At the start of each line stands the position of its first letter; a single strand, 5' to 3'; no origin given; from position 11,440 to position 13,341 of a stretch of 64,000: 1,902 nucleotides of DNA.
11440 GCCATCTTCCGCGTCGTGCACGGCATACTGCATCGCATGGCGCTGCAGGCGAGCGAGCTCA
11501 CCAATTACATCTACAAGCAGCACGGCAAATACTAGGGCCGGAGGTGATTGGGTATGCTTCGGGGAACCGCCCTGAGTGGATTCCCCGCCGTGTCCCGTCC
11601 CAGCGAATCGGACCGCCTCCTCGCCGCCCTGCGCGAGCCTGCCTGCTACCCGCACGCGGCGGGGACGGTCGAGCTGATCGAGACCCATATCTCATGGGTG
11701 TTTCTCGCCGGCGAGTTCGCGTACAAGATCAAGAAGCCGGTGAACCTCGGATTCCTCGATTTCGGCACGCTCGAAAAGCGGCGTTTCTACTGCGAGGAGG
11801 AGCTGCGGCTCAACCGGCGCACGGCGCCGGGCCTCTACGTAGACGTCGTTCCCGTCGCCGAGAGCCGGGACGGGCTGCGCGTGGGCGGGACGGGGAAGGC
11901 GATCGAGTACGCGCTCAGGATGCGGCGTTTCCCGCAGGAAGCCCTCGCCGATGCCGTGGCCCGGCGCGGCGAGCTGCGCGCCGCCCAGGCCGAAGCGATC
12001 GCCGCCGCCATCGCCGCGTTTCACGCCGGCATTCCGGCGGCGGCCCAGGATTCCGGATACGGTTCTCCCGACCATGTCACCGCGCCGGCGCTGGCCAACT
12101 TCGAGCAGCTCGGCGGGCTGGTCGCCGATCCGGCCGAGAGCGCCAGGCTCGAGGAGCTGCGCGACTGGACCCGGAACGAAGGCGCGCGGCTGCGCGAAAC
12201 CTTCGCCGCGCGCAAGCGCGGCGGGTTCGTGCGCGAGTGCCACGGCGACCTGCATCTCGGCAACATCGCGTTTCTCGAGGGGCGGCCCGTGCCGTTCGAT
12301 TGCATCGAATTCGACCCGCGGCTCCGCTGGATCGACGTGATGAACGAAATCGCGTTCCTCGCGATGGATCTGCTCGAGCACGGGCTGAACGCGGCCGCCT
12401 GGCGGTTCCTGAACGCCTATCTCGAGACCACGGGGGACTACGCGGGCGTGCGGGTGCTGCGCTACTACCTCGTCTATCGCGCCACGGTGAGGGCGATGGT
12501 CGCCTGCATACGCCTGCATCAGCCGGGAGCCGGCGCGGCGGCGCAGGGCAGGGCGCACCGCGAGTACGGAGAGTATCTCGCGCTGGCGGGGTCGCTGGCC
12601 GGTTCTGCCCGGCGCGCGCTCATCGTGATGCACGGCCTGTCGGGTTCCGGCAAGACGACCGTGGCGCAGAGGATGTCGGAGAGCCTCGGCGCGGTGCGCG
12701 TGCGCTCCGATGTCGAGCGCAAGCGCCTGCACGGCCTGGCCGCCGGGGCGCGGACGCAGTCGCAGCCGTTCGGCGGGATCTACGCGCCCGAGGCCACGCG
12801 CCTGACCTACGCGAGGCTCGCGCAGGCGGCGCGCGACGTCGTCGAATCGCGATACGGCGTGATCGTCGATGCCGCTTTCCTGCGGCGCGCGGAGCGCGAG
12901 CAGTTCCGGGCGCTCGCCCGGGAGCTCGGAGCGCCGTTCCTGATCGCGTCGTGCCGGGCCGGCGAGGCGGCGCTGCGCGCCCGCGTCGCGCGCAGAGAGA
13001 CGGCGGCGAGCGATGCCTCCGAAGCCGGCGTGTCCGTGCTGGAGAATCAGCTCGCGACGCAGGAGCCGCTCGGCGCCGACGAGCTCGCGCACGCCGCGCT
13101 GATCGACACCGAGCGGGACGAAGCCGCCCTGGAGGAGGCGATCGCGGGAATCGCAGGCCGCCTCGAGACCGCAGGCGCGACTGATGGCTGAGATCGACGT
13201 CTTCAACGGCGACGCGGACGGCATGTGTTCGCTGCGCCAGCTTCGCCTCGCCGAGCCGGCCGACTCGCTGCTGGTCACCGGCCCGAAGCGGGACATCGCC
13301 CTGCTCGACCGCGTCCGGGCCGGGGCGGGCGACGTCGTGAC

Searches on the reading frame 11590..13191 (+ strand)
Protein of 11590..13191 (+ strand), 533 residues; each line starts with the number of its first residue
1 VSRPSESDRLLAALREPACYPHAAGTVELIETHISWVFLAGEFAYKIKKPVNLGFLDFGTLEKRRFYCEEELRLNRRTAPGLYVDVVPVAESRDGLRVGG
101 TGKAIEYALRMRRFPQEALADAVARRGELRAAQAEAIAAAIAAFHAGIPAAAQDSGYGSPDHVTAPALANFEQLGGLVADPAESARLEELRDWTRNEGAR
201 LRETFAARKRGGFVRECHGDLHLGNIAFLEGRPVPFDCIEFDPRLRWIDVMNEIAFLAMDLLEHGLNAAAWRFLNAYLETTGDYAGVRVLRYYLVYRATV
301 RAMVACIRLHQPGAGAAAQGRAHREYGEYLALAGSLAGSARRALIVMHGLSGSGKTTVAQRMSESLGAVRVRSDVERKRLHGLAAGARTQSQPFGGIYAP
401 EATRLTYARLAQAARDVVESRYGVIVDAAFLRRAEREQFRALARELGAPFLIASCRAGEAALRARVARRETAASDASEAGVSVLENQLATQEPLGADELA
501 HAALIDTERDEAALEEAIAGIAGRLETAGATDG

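Call 18: search_protein_families(library=pfam, proteins=[window:11590-13191:+], max_evalue=0.001)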
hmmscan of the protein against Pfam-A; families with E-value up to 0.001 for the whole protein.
window:11590-13191:+ (533 aa): 5 families
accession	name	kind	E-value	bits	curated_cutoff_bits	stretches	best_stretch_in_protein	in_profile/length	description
PF13671.12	AAA_33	-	2e-36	125.8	27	1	344-494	1-143/143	AAA domain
PF01636.29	APH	-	1.9e-06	28.3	23.2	1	69-288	38-237/239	Phosphotransferase enzyme family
PF06414.18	Zeta_toxin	-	2.2e-06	27.7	22.3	1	340-453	14-127/199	Zeta toxin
PF08433.16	KTI12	-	9.7e-05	22.4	22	1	343-472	2-122/271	Chromatin associated protein KTI12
PF13238.12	AAA_18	-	0.00082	20.3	29.4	0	345-470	1-112/128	AAA domain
